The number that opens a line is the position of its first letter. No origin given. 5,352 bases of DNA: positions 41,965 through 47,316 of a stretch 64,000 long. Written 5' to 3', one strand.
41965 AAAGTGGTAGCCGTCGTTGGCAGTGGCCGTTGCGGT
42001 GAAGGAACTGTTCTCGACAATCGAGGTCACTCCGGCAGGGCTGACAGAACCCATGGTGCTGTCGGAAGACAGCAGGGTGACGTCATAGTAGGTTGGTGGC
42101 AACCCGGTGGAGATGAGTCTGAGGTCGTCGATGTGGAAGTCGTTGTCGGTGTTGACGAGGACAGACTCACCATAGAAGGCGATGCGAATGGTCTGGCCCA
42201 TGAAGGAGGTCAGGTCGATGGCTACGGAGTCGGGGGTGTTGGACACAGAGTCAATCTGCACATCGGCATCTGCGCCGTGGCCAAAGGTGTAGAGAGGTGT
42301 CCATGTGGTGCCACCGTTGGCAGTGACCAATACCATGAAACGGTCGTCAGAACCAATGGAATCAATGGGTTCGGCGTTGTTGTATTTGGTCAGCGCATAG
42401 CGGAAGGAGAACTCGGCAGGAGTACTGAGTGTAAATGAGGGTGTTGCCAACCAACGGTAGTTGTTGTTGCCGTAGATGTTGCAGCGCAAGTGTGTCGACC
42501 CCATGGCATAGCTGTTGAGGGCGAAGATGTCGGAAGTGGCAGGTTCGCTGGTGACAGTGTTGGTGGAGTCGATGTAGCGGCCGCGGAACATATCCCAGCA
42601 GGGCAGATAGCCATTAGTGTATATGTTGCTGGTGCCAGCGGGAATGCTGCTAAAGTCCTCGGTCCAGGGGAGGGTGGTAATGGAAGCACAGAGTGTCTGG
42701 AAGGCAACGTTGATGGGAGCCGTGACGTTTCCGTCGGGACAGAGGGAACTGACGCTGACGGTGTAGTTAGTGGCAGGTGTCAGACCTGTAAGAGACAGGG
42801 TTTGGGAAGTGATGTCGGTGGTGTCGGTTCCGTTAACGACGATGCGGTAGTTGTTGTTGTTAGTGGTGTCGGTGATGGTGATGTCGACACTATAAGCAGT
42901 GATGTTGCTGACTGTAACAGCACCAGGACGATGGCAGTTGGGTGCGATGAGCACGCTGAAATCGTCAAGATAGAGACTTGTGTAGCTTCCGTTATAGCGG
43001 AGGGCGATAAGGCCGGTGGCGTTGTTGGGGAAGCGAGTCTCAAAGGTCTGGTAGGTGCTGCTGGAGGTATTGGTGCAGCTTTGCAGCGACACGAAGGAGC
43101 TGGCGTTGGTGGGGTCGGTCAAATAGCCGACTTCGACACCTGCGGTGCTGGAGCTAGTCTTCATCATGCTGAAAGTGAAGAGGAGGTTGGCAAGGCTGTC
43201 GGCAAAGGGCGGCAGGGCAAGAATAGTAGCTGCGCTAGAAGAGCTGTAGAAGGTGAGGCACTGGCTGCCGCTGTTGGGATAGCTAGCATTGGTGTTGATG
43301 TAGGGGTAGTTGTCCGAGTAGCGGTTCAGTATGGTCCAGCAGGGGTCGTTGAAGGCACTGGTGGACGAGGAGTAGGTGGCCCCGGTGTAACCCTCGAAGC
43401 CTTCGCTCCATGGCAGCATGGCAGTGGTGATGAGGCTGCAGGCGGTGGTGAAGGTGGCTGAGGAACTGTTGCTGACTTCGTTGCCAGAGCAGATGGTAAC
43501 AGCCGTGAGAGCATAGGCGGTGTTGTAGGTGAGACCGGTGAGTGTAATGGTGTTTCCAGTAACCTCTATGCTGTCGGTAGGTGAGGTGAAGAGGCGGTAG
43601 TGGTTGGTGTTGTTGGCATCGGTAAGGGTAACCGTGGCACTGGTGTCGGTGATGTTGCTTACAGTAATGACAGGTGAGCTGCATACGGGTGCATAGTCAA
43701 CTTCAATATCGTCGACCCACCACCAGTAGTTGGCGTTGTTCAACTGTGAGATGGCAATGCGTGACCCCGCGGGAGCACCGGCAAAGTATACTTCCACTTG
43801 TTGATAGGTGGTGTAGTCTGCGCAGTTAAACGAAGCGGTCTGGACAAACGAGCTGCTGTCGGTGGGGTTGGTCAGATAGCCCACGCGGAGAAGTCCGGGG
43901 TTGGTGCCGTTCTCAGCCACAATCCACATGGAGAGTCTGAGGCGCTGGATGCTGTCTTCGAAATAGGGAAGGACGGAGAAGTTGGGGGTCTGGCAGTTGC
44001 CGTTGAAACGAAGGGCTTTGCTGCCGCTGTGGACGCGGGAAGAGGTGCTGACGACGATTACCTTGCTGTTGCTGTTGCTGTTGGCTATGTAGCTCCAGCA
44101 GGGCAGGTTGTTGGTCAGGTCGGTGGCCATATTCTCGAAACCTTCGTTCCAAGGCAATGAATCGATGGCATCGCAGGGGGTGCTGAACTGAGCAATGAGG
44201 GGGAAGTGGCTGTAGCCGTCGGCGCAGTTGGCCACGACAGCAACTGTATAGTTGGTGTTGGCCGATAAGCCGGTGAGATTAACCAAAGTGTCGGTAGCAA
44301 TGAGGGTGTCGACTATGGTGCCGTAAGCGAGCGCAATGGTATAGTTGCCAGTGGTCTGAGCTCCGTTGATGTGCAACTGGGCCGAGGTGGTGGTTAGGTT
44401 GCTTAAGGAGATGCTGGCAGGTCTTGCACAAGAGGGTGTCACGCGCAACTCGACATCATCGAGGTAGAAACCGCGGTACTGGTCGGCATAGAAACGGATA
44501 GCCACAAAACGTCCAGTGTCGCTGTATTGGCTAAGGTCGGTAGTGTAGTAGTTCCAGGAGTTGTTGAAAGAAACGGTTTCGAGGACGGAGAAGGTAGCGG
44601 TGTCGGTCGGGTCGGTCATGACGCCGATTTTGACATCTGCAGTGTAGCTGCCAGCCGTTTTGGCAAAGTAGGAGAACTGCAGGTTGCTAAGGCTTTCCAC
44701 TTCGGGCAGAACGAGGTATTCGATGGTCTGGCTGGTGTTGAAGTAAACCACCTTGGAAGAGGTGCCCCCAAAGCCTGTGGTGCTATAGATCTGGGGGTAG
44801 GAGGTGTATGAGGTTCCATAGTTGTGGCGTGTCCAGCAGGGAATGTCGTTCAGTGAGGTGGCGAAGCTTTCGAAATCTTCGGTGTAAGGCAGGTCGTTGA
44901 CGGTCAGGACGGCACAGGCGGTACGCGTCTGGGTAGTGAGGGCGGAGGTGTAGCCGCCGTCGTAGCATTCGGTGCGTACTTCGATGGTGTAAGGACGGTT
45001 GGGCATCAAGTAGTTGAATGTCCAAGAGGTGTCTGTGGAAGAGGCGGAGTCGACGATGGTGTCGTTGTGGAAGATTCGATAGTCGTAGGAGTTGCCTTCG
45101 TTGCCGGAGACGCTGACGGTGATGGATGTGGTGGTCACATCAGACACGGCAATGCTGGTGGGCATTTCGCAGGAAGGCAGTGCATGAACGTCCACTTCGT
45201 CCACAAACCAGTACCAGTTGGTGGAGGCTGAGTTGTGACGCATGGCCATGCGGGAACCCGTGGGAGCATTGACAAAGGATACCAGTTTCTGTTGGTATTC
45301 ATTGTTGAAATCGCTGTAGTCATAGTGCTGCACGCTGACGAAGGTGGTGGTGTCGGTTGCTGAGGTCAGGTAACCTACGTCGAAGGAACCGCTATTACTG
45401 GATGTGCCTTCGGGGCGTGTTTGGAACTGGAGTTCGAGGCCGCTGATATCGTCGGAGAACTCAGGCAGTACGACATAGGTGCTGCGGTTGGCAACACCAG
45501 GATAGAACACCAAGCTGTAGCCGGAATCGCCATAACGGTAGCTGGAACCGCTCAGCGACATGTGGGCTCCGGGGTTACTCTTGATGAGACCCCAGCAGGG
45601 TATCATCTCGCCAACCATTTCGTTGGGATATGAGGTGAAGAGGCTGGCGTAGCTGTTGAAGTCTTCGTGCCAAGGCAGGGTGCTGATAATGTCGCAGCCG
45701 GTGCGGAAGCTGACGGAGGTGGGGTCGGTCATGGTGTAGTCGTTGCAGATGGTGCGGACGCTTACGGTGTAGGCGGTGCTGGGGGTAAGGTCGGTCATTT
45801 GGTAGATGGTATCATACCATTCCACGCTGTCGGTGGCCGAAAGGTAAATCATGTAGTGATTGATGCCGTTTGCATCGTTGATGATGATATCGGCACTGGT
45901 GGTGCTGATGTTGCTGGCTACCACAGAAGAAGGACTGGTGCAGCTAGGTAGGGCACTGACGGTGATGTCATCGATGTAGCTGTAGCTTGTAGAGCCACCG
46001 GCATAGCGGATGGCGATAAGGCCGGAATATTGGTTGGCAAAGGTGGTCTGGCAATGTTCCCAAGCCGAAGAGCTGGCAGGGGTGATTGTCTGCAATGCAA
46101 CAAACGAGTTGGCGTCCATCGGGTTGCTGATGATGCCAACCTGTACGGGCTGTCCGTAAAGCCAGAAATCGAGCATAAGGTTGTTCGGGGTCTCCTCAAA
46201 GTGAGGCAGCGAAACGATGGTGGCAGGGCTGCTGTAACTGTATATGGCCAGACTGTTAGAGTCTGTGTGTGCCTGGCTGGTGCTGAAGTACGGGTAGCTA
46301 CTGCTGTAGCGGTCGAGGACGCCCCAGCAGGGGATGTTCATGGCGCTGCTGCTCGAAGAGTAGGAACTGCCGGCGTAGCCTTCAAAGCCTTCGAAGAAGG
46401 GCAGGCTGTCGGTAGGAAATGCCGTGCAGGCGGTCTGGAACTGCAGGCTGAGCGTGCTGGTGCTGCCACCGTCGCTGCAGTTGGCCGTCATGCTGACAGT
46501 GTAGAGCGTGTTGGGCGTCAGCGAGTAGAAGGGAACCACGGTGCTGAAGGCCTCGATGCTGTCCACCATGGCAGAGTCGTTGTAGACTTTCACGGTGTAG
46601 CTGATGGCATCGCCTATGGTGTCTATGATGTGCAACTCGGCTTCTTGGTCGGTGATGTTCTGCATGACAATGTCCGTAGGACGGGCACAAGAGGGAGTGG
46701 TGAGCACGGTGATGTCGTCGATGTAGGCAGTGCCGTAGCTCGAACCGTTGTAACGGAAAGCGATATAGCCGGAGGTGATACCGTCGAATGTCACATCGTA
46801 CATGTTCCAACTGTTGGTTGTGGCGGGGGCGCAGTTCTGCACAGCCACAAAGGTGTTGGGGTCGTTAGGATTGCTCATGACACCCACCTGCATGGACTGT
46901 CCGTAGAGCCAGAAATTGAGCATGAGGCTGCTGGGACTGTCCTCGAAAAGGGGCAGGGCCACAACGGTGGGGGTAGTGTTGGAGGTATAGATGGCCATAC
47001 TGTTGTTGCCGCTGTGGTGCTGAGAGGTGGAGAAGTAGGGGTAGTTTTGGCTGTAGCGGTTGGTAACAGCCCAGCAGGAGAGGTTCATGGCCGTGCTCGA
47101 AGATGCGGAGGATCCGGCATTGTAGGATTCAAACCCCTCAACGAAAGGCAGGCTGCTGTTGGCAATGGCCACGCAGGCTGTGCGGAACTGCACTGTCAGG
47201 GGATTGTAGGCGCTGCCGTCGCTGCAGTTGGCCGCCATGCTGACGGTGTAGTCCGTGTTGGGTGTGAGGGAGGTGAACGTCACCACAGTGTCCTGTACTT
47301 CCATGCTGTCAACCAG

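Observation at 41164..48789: A 2541-aa modular T9SS cargo protein built from eight tandem Fn3 + beta-sandwich modules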

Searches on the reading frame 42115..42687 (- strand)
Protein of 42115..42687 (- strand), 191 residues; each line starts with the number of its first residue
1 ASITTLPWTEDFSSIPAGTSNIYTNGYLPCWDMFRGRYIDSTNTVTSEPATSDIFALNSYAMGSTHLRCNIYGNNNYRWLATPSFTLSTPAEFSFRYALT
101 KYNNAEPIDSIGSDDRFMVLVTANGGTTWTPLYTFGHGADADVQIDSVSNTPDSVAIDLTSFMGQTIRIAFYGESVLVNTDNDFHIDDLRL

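Call 11: search_protein_families(library=ncbifam, proteins=[window:42115-42687:-], max_evalue=1)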
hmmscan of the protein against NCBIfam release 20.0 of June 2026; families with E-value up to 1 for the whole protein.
seq(191 aa): 1 family
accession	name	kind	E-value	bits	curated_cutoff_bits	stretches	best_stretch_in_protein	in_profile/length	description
NF038128.1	choice_anch_J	domain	2.9e-07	30.8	30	1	51-189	33-160/162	choice-of-anchor J domain-containing protein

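Call 12: search_protein_families(library=pfam, proteins=[window:42115-42687:-], max_evalue=1)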
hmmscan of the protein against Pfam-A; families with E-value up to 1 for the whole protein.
seq(191 aa): 0 families

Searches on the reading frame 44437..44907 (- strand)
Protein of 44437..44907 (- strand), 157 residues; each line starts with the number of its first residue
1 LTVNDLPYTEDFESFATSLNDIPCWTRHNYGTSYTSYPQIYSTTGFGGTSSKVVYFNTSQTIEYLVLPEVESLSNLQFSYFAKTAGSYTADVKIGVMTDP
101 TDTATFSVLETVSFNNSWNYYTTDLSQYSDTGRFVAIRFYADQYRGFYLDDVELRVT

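Call 11: search_protein_families(library=ncbifam, proteins=[window:44437-44907:-], max_evalue=1)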
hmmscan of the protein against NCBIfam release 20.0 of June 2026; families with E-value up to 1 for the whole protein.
seq(157 aa): 2 families
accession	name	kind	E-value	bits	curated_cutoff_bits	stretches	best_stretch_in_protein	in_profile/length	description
NF038128.1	choice_anch_J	domain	4.6e-13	49.7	30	1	8-153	2-161/162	choice-of-anchor J domain-containing protein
TIGR00431.1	TruB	equivalog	0.16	11.7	151.45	1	79-148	57-125/210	tRNA pseudouridine(55) synthase TruB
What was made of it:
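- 44437..44907 (-): Module 5 CAJ sandwich (aa 1295-1451). NF038128 49.7 bits alone (call 11).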

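Call 12: search_protein_families(library=pfam, proteins=[window:44437-44907:-], max_evalue=1)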
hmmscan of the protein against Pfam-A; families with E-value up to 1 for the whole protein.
seq(157 aa): 1 family
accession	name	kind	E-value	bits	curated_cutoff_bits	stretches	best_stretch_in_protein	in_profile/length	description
PF00629.30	MAM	-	0.0011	19.2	26.4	1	24-154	20-152/158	MAM domain, meprin/A5/mu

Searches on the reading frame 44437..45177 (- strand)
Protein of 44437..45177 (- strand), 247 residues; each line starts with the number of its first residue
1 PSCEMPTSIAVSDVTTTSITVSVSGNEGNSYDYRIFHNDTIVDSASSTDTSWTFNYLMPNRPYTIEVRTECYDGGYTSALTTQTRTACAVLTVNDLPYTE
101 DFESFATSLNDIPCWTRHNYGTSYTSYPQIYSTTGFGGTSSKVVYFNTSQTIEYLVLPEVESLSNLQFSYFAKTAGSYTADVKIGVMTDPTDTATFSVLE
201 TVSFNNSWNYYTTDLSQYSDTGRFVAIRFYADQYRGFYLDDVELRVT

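Call 40: predict_structure(alignment_id=A2)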
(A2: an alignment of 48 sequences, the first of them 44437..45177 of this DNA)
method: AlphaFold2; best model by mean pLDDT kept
length: 247 residues; sequences in the alignment: 48
mean_pLDDT: 94.1   pTM: 0.83
mean pLDDT of the five models: 94.1, 93.5, 93.5, 93.2, 92.9
residues with pLDDT >= 90: 218; 70-90: 27; 50-70: 2; < 50: 0
segments of 3 or more residues with pLDDT < 50: none
pLDDT, mean of each block of 10 residues (from residue 1): 92 97 92 97 97 96 97 95 96 94 93 90 87 88 94 96 95 97 97 95 97 89 94 95 96
secondary structure, 60 per line:
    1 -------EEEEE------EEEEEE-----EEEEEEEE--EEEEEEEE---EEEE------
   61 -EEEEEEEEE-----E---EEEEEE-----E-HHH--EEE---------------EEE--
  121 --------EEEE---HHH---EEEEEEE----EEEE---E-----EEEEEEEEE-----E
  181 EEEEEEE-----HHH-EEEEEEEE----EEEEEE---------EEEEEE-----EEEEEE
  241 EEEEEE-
elements in order: E8-12 E19-24 E30-37 E40-47 E51-54 E62-70 E80-85 E98-100 E116-118 E129-132 E142-148 E153-156 E166-174 E180-187 E197-204 E209-214 E224-229 E235-246
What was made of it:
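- On Fibronectin type III (PF00041): The model shows a 7-strand sandwich at residues 8-85 of module 5 (call 40).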

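Call 43: fold_search(model_id=the predicted structure, library=pdb)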
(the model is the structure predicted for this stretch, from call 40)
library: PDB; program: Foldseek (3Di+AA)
matches with E <= 10: 1662; with E <= 0.001: 301
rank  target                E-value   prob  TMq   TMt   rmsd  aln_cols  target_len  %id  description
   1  7kwb_A                1.6e-07  1.00  0.32  0.21  15.0       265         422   14  Surface glycan-binding protein B from Bacteroides thetaiotaomicron (released 2021-02-17)
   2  8zj4_A                5.7e-07  1.00  0.42  0.19  12.4       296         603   16  trypsinogen-EP-N619A (released 2025-05-21)
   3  8zi4_A                9.1e-07  1.00  0.44  0.20  13.7       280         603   15  Cryo-EM structure of wtEP-trypsinogen (released 2025-05-21)
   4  7kwc                  1.1e-06  1.00  0.35  0.35  17.9       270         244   12  Surface glycan-binding protein B (truncated) from Bacteroides thetaiotaomicron (released 2021-02-17)
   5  4xup_D                1.6e-06  1.00  0.43  0.35  13.6       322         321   13  Structure of the N-terminal CBM22-1-CBM22-2 tandem domain from Paenibacillus barcinonensis Xyn10C (released 2015-06-03)
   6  4xup_A                1.6e-06  1.00  0.42  0.34  12.7       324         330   14  Structure of the N-terminal CBM22-1-CBM22-2 tandem domain from Paenibacillus barcinonensis Xyn10C (released 2015-06-03)
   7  8h3u_A                1.9e-06  1.00  0.43  0.21  12.0       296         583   16  Inhibitor-bound EP, polyA model (released 2022-11-23)
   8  8ziy_A                2.3e-06  1.00  0.41  0.19  12.5       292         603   15  trypsinogen-EP-E574A (released 2025-05-21)
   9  4xup_F                2.3e-06  1.00  0.42  0.33  16.4       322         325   14  Structure of the N-terminal CBM22-1-CBM22-2 tandem domain from Paenibacillus barcinonensis Xyn10C (released 2015-06-03)
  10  4itc                  2.9e-06  1.00  0.46  0.66   3.7       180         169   15  Crystal Structure Analysis of the K1 Cleaved Adhesin domain of Lys-gingipain (Kgp) from Porphyromonas gingivalis W83 (released 2013-09-25)
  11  8hhv_A                4.9e-06  1.00  0.42  0.23  13.9       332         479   12  endo-alpha-D-arabinanase EndoMA1 from Microbacterium arabinogalactanolyticum (released 2023-08-16)
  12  3km5_B                5.1e-06  1.00  0.49  0.68   3.0       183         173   18  Crystal Structure Analysis of the K2 Cleaved Adhesin Domain of Lys-gingipain (Kgp) (released 2010-03-31)
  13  6bt9_B                6.3e-06  1.00  0.29  0.12  13.7       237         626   12  Chitinase ChiA74 from Bacillus thuringiensis (released 2019-03-06)
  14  4xup_B                7.0e-06  1.00  0.42  0.33  14.3       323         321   14  Structure of the N-terminal CBM22-1-CBM22-2 tandem domain from Paenibacillus barcinonensis Xyn10C (released 2015-06-03)
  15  3m1h_B                8.7e-06  1.00  0.45  0.61   4.3       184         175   17  Crystal Structure Analysis of the K3 Cleaved Adhesin Domain of Lys-gingipain (Kgp) from Porphyromonas gingivalis w83 (released 2011-03-23)
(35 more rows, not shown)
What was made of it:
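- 44437..44907 (-): Foldseek: Kgp K1/K2/K3 TMt 0.59-0.68, CBM22, MAM (call 43).
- Closest known: HagA and the haemagglutinin/adhesin regions of the gingipains Kgp and RgpA. Same: The fold match has TMt 0.59-0.68 (call 43).
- Closest known: MAM domains. Same: They share the beta-jelly-roll fold (call 43).
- Closest known: Surface glycan-binding proteins of Bacteroides PULs. Same: SGBP-B is the top multi-domain Foldseek hit (call 43).
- The top multi-domain hit is the B. thetaiotaomicron surface glycan-binding protein SGBP-B (call 43). The best single-domain fold matches of the CAJ sandwich are the Kgp K1, K2 and K3 cleaved-adhesin domains (TMt 0.59-0.68, rmsd 3.0-5.2 A; call 43). CBM22 and SGBP-B score equally well (call 43).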

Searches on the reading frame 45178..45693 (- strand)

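Call 11: search_protein_families(library=ncbifam, proteins=[window:45178-45693:-], max_evalue=1)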
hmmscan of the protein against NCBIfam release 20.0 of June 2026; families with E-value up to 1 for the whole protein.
seq(172 aa): 1 family
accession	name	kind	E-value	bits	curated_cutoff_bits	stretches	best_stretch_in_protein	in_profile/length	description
NF041898.1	pec_ly_PelI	equivalog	0.095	11.7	620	1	105-167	33-93/349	pectate lyase PelI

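Call 12: search_protein_families(library=pfam, proteins=[window:45178-45693:-], max_evalue=1)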
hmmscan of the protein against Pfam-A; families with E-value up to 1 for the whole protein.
seq(172 aa): 0 families

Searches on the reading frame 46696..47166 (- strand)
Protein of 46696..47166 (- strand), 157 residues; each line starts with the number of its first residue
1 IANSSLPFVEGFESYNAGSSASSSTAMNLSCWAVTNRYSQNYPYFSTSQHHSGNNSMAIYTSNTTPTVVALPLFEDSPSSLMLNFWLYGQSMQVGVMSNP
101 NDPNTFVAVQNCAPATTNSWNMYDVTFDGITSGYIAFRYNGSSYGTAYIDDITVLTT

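Call 11: search_protein_families(library=ncbifam, proteins=[window:46696-47166:-], max_evalue=1)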
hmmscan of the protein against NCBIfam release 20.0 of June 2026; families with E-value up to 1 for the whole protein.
seq(157 aa): 1 family
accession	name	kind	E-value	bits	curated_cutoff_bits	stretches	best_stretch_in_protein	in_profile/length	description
NF038128.1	choice_anch_J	domain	2.1e-07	31.3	30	1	9-154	3-162/162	choice-of-anchor J domain-containing protein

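Call 12: search_protein_families(library=pfam, proteins=[window:46696-47166:-], max_evalue=1)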
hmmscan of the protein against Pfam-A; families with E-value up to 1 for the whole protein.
seq(157 aa): 3 families
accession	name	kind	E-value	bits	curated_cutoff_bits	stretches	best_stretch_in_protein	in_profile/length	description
PF00629.30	MAM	-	0.0031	17.8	26.4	1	29-154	19-152/158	MAM domain, meprin/A5/mu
PF16370.11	MetallophosC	-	0.0046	17.5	29.7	1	47-121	47-117/168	C terminal of Calcineurin-like phosphoesterase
PF11905.13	DUF3425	-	0.074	13.5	27.1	1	20-48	94-122/128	Domain of unknown function (DUF3425)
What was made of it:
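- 46696..47166 (-): Module 2 CAJ sandwich (aa 542-698). NF038128 31.3 bits alone; MAM E=0.003 (calls 11, 12)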
